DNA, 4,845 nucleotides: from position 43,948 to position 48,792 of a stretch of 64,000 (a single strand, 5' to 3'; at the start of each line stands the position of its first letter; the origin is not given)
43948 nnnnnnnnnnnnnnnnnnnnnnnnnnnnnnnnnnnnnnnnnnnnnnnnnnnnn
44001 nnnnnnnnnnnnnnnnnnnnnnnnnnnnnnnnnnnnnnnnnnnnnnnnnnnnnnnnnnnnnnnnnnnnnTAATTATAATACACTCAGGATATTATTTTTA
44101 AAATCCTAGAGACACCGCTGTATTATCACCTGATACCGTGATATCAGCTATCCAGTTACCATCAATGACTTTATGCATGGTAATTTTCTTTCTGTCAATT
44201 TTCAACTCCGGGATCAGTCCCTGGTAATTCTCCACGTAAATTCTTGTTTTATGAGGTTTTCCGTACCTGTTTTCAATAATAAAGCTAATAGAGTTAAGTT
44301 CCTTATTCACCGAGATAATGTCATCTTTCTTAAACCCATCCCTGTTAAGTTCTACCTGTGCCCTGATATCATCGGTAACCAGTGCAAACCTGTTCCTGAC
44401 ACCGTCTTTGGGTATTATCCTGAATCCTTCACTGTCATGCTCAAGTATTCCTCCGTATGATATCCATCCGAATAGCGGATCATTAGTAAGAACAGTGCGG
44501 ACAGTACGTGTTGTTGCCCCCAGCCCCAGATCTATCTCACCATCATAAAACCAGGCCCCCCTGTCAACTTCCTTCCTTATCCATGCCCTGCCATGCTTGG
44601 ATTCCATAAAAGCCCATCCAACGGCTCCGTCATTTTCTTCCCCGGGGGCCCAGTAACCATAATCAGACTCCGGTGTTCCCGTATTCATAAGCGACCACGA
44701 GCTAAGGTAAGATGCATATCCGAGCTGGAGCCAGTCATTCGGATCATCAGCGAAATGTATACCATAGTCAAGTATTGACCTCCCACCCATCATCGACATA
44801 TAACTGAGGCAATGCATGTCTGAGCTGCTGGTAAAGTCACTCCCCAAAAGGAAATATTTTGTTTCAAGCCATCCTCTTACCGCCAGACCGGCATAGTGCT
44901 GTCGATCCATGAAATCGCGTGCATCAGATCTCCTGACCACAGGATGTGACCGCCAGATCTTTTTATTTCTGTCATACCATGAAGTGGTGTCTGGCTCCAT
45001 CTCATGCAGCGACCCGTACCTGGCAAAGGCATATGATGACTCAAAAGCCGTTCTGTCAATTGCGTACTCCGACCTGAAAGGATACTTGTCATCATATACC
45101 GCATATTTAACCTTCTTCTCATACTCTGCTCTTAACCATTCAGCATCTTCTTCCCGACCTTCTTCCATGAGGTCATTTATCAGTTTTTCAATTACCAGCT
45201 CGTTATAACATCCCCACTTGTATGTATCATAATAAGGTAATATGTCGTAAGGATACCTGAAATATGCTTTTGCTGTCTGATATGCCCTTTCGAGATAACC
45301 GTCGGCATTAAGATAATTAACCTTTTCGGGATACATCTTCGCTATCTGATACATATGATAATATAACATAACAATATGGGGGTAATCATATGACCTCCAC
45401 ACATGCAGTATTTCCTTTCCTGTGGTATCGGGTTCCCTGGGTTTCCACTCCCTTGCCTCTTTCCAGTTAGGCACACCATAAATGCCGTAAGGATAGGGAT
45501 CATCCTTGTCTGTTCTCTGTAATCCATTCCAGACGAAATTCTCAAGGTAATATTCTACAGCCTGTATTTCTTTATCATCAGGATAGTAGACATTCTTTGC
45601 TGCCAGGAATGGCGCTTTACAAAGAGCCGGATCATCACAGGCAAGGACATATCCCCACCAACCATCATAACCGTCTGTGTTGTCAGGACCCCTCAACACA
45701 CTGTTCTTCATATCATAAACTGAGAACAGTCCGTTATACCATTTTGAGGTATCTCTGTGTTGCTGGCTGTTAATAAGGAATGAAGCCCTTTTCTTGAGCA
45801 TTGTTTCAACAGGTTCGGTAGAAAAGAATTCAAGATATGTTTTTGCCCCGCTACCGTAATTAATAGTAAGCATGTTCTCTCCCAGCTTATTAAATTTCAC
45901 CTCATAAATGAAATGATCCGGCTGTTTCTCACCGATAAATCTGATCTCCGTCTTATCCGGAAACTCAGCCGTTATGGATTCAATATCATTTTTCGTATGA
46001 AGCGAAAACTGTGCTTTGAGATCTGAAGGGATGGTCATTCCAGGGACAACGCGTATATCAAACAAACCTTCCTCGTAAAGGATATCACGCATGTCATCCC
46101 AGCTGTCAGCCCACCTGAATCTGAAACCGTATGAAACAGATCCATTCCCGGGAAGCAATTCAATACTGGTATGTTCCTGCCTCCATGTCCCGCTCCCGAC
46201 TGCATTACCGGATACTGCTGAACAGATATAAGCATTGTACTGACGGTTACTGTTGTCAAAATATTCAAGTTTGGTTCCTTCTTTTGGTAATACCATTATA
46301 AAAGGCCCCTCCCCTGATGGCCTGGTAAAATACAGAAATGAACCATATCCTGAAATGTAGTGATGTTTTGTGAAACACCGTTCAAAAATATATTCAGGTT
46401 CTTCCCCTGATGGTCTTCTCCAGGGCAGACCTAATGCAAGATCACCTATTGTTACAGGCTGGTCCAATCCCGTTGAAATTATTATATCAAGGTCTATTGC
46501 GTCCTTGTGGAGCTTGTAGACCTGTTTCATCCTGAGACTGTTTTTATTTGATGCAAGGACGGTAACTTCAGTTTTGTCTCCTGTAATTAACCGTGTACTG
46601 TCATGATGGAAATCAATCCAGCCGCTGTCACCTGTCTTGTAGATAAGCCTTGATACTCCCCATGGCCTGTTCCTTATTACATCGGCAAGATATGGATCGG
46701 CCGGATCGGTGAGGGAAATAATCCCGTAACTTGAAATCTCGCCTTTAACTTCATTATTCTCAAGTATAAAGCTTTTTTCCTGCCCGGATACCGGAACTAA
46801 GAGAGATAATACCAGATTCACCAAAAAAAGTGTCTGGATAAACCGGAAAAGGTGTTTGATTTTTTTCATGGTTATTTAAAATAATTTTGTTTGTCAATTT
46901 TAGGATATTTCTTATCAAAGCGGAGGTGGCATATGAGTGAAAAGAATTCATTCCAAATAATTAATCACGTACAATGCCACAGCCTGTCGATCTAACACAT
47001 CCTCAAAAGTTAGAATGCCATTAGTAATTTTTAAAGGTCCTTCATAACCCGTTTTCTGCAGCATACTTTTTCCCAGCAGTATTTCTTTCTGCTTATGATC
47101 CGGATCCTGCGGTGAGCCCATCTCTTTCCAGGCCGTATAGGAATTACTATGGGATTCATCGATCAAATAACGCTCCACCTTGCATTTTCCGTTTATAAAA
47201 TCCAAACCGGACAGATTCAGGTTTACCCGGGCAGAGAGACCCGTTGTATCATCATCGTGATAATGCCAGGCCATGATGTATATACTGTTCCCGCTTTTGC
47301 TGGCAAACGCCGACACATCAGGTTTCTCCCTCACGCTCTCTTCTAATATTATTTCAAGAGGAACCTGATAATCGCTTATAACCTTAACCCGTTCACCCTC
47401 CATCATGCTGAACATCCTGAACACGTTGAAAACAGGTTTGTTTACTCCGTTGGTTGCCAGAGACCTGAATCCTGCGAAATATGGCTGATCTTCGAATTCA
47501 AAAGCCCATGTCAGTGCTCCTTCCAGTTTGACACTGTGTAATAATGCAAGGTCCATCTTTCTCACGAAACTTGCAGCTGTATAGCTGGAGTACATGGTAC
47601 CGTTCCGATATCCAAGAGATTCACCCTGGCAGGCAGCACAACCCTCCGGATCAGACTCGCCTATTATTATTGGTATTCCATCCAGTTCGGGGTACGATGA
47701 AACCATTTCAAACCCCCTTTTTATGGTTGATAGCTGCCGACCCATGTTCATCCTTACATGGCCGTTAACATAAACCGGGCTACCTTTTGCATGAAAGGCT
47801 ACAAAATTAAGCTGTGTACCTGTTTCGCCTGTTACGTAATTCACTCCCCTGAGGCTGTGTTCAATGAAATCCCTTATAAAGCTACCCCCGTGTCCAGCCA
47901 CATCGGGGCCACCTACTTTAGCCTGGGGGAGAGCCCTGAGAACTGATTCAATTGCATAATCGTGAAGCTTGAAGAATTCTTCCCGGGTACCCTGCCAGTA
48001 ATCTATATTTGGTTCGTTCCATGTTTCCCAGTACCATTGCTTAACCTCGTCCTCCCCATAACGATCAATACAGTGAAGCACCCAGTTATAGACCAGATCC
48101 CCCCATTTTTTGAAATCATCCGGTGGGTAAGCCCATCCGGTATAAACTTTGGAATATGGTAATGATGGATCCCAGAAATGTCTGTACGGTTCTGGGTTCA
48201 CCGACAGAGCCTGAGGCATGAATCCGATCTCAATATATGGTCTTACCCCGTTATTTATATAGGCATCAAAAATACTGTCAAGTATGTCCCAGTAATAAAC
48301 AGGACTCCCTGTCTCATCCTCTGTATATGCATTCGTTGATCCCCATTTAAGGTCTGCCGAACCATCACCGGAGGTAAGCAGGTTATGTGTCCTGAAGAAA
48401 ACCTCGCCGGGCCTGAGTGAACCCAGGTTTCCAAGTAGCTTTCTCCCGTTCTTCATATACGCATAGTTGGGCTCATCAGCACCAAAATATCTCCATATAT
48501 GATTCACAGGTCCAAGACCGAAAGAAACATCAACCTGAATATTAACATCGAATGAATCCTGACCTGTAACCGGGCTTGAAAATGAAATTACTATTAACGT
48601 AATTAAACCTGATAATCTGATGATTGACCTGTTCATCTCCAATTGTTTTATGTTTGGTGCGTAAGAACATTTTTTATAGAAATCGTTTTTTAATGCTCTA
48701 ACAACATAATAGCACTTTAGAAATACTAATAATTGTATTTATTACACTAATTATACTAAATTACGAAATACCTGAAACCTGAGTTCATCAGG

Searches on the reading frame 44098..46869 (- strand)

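Call 14: search_protein_families(library=pfam, proteins=[window:44098-46869:-])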
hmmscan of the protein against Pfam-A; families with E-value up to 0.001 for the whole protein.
window:44098-46869:- (923 aa): 1 family
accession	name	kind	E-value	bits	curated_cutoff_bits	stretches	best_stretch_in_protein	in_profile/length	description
PF18951.5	DUF5695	-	1.4e-47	162.7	25.2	1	102-623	81-615/857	Family of unknown function (DUF5695)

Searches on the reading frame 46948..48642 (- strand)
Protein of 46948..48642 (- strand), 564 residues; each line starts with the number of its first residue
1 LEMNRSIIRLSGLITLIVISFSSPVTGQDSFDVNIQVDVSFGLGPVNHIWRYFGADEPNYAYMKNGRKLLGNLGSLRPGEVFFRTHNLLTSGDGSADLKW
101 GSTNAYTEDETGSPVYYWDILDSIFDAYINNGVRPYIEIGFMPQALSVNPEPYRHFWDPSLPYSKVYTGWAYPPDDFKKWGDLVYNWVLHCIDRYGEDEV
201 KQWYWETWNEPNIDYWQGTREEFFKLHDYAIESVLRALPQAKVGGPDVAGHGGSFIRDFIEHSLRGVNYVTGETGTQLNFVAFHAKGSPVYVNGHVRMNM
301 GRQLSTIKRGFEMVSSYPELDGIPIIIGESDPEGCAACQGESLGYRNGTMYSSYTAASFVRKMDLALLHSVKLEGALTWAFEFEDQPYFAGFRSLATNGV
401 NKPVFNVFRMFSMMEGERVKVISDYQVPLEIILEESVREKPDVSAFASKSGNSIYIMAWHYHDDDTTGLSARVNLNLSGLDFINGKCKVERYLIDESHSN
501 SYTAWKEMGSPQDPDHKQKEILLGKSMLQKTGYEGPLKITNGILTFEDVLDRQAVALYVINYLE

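Call 14: search_protein_families(library=pfam, proteins=[window:46948-48642:-])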
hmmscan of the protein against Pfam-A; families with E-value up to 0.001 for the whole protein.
window:46948-48642:- (564 aa): 1 family
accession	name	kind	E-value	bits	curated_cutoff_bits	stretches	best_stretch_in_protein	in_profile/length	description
PF01229.23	Glyco_hydro_39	-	2.3e-49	168.9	26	1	35-520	3-449/472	Glycosyl hydrolases family 39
